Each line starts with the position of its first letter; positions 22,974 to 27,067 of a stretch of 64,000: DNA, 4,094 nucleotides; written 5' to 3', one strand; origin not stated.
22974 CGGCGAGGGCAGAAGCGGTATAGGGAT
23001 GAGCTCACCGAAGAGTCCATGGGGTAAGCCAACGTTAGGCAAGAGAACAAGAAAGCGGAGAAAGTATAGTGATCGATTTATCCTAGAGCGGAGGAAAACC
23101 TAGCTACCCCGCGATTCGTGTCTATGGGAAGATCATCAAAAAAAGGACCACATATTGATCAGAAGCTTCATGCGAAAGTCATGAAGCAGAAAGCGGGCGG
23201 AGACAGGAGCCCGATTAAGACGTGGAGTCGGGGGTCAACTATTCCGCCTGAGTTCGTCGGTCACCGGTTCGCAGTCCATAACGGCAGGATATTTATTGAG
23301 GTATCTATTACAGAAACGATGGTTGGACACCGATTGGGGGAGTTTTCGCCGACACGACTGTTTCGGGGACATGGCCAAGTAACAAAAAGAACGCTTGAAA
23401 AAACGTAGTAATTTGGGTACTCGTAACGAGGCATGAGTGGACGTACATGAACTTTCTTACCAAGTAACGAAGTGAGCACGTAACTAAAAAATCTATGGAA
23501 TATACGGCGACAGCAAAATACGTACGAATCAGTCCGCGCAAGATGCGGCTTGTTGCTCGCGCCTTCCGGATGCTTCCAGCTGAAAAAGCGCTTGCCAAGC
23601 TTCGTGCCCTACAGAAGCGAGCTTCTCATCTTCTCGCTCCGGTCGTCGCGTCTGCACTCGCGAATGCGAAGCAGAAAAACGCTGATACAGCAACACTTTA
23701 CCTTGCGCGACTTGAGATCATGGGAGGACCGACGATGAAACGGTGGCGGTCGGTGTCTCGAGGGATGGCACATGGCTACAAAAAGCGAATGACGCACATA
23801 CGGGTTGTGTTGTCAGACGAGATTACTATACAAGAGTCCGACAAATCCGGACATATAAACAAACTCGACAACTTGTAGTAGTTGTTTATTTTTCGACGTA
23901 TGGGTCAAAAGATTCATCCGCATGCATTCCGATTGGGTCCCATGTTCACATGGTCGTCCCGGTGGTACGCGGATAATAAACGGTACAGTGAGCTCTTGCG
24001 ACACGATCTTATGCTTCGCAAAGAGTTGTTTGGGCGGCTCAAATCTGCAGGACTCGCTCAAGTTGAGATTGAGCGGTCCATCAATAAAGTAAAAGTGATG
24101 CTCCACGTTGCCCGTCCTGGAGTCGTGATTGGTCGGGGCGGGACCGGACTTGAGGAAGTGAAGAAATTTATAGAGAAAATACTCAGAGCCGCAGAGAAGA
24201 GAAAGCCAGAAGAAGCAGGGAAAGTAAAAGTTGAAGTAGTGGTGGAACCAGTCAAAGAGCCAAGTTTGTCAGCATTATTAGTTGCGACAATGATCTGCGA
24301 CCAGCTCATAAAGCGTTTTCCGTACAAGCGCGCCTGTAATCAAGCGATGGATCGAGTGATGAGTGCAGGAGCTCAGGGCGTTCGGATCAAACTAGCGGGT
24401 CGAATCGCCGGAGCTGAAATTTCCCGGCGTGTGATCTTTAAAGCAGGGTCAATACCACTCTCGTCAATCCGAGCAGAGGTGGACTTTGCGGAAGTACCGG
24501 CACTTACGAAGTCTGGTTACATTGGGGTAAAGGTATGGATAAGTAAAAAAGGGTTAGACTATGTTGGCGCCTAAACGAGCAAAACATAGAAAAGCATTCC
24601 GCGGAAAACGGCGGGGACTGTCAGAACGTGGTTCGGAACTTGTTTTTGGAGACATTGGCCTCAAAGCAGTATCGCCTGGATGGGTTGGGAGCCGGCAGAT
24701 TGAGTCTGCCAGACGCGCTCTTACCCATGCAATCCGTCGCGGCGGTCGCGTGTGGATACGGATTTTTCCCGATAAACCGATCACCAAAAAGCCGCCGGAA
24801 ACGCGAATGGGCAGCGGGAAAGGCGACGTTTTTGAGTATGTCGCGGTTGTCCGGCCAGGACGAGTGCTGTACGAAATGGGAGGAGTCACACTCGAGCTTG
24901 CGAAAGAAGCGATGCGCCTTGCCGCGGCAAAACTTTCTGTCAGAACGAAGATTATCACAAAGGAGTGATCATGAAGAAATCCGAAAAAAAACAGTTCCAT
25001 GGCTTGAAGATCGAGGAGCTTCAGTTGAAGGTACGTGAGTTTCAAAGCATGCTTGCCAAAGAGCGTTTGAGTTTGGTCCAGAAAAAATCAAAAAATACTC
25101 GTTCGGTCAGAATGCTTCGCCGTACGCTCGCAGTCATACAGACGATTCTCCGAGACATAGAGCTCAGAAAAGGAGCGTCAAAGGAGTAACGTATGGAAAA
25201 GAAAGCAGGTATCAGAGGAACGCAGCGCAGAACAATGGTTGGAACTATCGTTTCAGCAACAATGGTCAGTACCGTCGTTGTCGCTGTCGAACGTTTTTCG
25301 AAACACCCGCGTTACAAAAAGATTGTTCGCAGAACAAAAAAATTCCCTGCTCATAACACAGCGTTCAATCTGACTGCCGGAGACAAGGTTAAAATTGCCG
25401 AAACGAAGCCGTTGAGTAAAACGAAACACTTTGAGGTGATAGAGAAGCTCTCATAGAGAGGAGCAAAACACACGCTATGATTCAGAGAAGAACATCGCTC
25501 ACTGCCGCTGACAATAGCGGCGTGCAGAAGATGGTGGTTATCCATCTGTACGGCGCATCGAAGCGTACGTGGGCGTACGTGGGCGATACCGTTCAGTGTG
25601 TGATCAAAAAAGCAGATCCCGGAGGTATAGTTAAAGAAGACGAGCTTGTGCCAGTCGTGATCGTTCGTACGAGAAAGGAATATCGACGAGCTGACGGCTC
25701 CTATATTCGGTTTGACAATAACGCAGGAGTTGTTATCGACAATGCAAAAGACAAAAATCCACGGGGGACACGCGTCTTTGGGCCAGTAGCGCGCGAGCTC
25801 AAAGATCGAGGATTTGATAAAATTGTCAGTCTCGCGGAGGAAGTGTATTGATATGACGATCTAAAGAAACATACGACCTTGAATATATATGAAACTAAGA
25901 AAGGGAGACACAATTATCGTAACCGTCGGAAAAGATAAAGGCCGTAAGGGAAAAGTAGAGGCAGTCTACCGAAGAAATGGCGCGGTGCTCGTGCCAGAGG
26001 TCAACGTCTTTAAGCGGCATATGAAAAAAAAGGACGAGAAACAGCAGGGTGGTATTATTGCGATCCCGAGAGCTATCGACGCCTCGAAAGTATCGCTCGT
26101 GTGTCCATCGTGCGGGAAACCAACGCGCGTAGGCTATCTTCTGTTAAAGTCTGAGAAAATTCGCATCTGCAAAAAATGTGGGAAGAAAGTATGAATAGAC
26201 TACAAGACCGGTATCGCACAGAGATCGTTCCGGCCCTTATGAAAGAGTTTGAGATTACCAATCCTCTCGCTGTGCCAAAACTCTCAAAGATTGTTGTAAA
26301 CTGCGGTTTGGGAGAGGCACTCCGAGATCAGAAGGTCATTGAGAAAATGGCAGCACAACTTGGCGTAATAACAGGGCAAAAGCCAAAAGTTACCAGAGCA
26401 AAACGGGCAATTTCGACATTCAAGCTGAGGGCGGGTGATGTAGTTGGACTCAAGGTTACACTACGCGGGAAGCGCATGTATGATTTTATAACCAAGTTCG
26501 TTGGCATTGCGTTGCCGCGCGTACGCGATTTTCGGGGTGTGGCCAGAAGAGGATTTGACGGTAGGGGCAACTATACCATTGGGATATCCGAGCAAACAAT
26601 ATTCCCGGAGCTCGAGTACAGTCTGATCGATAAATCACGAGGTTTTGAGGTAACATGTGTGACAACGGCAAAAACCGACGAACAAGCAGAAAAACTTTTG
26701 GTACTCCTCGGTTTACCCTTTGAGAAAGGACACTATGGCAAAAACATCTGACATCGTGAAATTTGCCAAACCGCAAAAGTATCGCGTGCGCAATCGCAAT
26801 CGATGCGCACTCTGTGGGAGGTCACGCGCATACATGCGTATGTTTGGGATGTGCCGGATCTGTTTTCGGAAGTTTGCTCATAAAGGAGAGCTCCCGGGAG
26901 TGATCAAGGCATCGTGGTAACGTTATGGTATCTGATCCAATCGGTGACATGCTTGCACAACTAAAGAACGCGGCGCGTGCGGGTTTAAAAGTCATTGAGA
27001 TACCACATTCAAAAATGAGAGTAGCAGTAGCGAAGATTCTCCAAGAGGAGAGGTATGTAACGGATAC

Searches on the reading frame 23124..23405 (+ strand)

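Call 51: search_protein_families(library=pfam, proteins=[window:23124-23405:+], max_evalue=0.001)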
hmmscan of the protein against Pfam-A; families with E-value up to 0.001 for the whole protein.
window:23124-23405:+ (94 aa): 1 family
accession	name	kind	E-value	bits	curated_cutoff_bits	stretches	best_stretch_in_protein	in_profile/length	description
PF00203.26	Ribosomal_S19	-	6.9e-33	112.8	27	1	3-83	1-81/81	Ribosomal protein S19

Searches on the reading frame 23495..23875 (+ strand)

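Call 51: search_protein_families(library=pfam, proteins=[window:23495-23875:+], max_evalue=0.001)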
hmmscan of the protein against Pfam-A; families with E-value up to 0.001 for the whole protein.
window:23495-23875:+ (127 aa): 1 family
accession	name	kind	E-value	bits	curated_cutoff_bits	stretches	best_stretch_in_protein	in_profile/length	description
PF00237.24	Ribosomal_L22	-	3.5e-26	91.9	28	1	5-107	1-104/104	Ribosomal protein L22p/L17e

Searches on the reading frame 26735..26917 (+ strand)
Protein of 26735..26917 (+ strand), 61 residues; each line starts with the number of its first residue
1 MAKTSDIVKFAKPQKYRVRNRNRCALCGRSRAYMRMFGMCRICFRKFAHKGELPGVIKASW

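Call 51: search_protein_families(library=pfam, proteins=[window:26735-26917:+], max_evalue=0.001)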
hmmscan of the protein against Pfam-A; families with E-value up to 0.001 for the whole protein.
seq(61 aa): 1 family
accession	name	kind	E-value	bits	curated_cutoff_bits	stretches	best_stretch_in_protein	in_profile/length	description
PF00253.27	Ribosomal_S14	-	8.6e-24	83.5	27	1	11-60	3-54/54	Ribosomal protein S14p/S29e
